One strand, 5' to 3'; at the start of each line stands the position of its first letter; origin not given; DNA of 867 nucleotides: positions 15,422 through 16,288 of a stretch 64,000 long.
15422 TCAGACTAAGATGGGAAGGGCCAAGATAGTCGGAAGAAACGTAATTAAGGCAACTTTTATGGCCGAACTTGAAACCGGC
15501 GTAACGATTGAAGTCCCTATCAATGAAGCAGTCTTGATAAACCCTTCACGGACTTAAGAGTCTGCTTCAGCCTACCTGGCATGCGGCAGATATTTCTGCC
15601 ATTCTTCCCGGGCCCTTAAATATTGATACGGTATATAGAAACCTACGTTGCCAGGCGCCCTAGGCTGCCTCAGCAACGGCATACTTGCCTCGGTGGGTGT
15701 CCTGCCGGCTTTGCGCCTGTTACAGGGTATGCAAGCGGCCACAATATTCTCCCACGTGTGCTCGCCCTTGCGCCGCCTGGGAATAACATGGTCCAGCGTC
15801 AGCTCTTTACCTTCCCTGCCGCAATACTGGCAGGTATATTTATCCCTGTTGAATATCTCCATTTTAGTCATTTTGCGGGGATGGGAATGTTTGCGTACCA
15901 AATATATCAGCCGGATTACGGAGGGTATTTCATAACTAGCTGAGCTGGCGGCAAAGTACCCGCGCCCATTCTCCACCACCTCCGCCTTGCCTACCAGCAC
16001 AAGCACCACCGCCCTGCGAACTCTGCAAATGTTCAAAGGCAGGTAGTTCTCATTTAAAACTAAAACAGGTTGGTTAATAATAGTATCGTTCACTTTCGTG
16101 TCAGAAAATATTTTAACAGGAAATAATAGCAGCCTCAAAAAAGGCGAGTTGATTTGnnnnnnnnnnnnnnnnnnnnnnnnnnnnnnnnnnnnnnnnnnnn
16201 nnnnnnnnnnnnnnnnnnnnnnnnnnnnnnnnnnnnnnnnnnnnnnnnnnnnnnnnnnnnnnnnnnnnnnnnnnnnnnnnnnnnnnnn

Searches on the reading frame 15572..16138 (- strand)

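Call 3: search_protein_families(library=pfam, proteins=[window:15572-16138:-], max_evalue=0.01)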
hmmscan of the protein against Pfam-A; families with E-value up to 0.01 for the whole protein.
window:15572-16138:- (188 aa): 3 families
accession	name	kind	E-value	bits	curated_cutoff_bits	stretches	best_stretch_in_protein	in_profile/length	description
PF01844.29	HNH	-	2.3e-14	53.7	21.4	1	103-143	1-44/47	HNH endonuclease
PF14279.12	HNH_5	-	1.8e-11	44.2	27.5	1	103-155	1-55/56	HNH endonuclease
PF13395.12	HNH_4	-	0.0056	17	22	0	111-148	16-53/54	HNH endonuclease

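Call 4: search_protein_families(library=ncbifam, proteins=[window:15572-16138:-], max_evalue=0.01)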
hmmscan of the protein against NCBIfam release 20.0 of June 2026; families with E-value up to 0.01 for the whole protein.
window:15572-16138:- (188 aa): 4 families
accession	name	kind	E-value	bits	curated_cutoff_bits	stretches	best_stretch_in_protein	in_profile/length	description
NF040563.1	guided_IscB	equivalog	6e-16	58.4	175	1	91-147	183-239/314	RNA-guided endonuclease IscB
NF049971.1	CRISPR_Cas9d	exception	3.4e-10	39.2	375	1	86-150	531-600/986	type II CRISPR RNA-guided endonuclease Cas9d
NF038221.1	IcmJ_DotN_IVB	equivalog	7.3e-07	28.9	100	1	78-140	20-81/205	type IVB secretion system protein IcmJDotN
NF058586.1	HNHNucHlpB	equivalog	8.1e-05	23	130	1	100-142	6-46/99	HNH nuclease-like protein HlpB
